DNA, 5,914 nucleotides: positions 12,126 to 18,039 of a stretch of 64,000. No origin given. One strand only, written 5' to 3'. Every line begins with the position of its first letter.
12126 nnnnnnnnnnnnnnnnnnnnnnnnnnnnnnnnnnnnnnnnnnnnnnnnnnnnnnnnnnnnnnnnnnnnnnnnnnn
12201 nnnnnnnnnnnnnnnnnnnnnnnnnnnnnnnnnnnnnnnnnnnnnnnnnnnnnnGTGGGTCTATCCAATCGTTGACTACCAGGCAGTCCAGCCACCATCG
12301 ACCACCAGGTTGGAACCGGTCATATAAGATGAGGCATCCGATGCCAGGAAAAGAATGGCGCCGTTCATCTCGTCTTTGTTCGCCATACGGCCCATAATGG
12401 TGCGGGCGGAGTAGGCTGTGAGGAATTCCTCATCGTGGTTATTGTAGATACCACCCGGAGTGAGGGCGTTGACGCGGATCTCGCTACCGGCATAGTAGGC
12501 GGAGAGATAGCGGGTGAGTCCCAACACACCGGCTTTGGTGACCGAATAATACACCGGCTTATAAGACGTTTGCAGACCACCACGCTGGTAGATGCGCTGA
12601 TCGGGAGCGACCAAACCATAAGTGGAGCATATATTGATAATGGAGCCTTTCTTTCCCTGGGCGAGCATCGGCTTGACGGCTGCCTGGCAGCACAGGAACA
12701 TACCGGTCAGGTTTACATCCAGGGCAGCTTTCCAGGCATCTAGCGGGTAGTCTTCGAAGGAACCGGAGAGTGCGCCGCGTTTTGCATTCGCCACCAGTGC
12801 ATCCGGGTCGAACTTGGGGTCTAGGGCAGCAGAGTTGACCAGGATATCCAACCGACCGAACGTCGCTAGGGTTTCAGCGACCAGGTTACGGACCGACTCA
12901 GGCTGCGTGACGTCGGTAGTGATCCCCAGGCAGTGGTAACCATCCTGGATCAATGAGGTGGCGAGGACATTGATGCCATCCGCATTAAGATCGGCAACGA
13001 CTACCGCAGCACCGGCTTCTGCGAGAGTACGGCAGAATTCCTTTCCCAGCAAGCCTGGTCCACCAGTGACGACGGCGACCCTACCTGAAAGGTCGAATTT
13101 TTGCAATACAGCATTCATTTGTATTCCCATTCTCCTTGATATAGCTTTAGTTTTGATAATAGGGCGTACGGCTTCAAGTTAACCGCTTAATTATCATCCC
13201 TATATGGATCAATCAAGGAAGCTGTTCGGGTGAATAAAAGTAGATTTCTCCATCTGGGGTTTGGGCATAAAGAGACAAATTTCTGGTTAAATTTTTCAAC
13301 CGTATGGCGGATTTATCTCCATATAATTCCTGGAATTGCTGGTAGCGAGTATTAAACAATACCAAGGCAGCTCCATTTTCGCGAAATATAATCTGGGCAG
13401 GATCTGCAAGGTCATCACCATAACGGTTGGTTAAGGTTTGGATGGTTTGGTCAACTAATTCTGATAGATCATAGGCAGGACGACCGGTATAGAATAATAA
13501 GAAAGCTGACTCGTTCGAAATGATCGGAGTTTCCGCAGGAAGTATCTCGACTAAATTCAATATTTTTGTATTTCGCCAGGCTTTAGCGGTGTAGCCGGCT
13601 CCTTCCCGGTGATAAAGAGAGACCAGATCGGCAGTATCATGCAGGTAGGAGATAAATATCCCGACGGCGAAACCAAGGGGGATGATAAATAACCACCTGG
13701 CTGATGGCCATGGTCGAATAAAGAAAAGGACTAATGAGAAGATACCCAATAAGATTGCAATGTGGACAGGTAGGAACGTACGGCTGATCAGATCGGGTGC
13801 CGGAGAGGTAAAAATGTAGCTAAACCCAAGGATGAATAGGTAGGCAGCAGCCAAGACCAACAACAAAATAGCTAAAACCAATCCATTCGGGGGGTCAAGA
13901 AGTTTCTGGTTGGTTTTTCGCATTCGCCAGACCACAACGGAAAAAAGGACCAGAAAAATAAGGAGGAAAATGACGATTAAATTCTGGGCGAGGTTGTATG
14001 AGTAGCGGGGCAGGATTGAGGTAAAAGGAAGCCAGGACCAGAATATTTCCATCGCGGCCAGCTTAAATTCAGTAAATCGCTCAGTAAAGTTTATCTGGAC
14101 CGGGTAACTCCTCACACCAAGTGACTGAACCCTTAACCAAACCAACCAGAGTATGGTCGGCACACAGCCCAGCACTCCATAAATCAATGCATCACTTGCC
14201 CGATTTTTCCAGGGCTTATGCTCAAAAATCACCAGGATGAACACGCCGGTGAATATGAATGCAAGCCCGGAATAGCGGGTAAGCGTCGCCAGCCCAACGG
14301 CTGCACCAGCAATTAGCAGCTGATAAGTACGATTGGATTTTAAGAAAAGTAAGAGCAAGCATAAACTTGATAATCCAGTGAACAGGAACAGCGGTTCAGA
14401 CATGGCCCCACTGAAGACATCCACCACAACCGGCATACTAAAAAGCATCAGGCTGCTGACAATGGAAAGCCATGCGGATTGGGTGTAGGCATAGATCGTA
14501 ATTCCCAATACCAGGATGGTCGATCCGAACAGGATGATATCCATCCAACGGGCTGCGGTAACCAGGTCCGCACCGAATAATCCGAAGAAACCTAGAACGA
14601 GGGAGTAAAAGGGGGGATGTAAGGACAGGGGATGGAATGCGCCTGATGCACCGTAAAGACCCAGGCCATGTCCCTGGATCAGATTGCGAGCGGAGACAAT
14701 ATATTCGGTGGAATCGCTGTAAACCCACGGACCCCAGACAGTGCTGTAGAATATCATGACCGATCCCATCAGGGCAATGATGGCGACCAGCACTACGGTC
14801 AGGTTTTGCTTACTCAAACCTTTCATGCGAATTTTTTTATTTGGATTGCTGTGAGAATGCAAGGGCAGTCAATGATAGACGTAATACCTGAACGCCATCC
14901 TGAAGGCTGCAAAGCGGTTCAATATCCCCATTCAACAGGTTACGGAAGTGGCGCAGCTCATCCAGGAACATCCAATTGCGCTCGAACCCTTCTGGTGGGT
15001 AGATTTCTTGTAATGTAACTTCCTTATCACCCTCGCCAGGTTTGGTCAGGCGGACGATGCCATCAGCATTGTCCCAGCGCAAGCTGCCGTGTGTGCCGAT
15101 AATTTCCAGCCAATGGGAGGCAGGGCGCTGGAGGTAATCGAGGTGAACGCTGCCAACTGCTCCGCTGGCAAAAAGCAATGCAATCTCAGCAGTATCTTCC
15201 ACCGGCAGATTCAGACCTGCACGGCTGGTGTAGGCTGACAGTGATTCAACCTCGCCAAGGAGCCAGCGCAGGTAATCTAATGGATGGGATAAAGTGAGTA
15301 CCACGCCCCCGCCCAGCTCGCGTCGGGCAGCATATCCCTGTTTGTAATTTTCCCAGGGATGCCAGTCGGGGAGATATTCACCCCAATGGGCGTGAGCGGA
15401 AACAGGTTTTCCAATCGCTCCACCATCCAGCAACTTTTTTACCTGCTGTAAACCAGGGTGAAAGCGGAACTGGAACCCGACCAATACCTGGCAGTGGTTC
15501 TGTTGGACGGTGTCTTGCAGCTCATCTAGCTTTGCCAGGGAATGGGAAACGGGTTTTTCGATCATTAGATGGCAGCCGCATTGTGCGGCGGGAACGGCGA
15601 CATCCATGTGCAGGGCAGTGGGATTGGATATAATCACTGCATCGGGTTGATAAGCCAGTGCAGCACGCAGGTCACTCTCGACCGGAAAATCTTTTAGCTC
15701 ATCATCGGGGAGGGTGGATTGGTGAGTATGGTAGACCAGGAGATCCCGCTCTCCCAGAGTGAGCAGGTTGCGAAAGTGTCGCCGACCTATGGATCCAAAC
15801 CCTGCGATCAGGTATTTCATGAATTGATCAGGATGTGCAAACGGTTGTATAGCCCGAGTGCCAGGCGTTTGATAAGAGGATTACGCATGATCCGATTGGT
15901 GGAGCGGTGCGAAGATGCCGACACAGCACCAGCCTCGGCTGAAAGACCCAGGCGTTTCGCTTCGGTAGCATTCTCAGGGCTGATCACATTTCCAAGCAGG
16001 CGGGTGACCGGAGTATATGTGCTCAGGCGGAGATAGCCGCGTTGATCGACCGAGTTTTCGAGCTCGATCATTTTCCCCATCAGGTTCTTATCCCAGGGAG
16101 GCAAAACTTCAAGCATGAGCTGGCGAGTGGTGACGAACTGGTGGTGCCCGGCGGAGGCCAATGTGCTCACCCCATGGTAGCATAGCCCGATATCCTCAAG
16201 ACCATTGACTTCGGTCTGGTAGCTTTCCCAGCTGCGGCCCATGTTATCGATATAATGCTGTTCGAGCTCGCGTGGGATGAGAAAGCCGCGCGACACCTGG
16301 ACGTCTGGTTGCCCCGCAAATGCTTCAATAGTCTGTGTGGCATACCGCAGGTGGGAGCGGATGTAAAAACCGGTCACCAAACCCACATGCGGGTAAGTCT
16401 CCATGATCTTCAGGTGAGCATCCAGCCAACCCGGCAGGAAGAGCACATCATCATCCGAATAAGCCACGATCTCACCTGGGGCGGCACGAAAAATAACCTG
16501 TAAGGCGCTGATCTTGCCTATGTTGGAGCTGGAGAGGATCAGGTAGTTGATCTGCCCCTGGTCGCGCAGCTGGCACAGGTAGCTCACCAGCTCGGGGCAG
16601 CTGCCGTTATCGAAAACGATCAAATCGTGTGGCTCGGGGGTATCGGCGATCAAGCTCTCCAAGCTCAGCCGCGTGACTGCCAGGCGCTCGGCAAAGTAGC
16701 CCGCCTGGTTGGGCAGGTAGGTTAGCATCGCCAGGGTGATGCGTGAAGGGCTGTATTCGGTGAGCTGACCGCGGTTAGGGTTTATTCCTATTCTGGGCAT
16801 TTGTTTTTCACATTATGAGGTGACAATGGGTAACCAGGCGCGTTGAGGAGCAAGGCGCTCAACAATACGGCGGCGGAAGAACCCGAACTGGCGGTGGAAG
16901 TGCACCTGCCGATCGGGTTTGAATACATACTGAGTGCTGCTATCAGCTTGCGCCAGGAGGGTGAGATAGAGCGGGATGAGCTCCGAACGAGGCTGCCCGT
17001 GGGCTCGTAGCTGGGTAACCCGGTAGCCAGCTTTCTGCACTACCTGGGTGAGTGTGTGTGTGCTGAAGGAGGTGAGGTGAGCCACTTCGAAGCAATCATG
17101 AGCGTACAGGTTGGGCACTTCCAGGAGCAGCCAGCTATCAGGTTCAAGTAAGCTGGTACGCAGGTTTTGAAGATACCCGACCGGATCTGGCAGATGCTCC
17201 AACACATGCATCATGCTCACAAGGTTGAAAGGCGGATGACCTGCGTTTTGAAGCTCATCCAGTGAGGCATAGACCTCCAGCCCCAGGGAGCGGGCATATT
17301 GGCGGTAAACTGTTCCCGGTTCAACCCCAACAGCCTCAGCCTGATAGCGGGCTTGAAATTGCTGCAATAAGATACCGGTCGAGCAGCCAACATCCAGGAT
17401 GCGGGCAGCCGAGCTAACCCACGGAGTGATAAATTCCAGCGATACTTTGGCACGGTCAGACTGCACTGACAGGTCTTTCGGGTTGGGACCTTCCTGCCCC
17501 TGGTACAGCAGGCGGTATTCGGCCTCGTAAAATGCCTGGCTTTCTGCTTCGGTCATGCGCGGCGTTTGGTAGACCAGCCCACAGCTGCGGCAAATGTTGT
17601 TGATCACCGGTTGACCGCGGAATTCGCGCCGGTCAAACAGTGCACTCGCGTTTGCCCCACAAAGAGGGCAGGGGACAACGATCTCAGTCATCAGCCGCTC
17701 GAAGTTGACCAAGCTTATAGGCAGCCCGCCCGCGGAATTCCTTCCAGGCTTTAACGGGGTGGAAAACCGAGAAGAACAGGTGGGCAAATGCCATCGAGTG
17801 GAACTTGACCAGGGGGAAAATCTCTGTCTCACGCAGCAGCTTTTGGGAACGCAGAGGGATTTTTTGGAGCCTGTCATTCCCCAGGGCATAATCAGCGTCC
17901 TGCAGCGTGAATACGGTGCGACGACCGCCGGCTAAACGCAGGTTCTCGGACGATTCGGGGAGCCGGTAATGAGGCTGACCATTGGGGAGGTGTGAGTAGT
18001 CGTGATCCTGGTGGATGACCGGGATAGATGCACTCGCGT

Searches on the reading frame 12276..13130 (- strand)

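Call 55: search_protein_families(library=pfam, proteins=[window:12276-13130:-], max_evalue=0.0001)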
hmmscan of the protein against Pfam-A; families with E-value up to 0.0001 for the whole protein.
window:12276-13130:- (284 aa): 4 families
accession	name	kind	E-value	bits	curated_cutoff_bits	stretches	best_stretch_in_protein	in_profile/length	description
PF13561.12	adh_short_C2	-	3.5e-50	171.2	27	1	29-282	9-236/236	Enoyl-(Acyl carrier protein) reductase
PF00106.31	adh_short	-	9.9e-41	139.8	26.6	1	17-234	1-188/195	short chain dehydrogenase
PF01370.27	Epimerase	-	1.1e-05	25.4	20.9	0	20-137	2-92/240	NAD dependent epimerase/dehydratase family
PF08659.16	KR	-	1.6e-05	25.3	22.6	1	20-102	4-90/180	KR domain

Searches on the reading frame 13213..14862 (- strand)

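Call 30: search_protein_families(library=pfam, proteins=[window:13213-14862:-], max_evalue=0.001)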
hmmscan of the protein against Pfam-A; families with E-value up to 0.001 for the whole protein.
window:13213-14862:- (549 aa): 1 family
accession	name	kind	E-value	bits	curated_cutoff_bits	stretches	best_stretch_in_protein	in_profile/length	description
PF13231.12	PMT_2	-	4.2e-08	34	26.1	1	82-241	2-159/160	Dolichyl-phosphate-mannose-protein mannosyltransferase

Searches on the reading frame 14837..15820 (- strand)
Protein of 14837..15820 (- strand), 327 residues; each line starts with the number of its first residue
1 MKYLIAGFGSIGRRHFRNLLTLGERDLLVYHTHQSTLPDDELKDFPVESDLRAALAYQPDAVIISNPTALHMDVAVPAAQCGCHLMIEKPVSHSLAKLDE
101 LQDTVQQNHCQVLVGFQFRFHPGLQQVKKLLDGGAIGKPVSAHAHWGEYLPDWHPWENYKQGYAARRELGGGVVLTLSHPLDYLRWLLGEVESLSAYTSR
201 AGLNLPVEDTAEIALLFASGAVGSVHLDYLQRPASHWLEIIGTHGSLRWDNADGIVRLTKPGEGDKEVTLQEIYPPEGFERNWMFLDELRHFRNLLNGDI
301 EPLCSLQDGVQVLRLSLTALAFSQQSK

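Call 30: search_protein_families(library=pfam, proteins=[window:14837-15820:-], max_evalue=0.001)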
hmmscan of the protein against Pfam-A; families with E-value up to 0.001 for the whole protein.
window:14837-15820:- (327 aa): 3 families
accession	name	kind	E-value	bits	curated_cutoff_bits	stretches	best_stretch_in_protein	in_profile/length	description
PF22725.1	GFO_IDH_MocA_C3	-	1.7e-24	86.7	27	1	125-248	2-124/124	GFO/IDH/MocA C-terminal domain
PF02894.22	GFO_IDH_MocA_C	-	1.4e-22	81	22.9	1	128-315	1-202/218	Oxidoreductase family, C-terminal alpha/beta domain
PF01408.29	GFO_IDH_MocA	-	7.6e-16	59.3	24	1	2-116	2-120/120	Oxidoreductase family, NAD-binding Rossmann fold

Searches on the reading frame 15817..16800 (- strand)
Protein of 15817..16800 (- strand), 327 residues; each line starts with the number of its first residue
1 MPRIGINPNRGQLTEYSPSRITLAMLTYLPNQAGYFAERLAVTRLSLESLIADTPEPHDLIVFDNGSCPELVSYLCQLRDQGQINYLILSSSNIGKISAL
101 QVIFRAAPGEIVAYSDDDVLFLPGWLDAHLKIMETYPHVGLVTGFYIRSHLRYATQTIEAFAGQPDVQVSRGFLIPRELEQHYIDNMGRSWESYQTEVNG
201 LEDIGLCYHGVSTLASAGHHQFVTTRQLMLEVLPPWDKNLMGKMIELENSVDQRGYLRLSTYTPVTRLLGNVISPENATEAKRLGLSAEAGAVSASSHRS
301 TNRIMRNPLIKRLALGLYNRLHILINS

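Call 30: search_protein_families(library=pfam, proteins=[window:15817-16800:-], max_evalue=0.001)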
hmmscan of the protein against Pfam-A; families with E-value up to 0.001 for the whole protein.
window:15817-16800:- (327 aa): 2 families
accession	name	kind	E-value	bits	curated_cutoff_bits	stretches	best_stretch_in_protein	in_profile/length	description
PF00535.33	Glycos_transf_2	-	4.6e-13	49.9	23.3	1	44-154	14-124/168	Glycosyl transferase family 2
PF13506.12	Glyco_transf_21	-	0.00058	19.8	21.7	1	96-162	18-83/174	Glycosyl transferase family 21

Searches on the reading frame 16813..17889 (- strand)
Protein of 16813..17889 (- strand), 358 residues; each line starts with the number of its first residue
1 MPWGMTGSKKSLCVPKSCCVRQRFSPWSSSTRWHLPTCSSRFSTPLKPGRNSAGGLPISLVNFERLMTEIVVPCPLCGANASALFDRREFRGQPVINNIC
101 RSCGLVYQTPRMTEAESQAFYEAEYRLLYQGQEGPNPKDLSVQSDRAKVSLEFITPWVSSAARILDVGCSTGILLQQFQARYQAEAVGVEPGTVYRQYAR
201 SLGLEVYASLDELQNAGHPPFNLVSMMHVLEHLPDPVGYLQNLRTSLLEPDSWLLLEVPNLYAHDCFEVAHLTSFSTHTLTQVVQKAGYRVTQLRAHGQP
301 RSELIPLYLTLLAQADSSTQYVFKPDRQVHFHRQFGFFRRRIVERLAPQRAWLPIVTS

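Call 30: search_protein_families(library=pfam, proteins=[window:16813-17889:-], max_evalue=0.001)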
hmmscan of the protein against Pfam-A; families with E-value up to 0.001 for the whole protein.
window:16813-17889:- (358 aa): 5 families
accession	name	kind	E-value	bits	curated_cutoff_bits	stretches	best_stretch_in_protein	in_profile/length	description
PF13489.12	Methyltransf_23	-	5.5e-20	72.2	27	1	152-294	14-164/164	Methyltransferase domain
PF08242.18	Methyltransf_12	-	3e-07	31.5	30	1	165-253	1-97/98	Methyltransferase domain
PF13649.12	Methyltransf_25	-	5e-06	27.5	27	1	164-246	1-92/97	Methyltransferase domain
PF08241.18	Methyltransf_11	-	5.5e-06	27.4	21.2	1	165-247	1-87/95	Methyltransferase domain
PF07021.18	MetW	-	0.00017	21.7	21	1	151-238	4-93/193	Methionine biosynthesis protein MetW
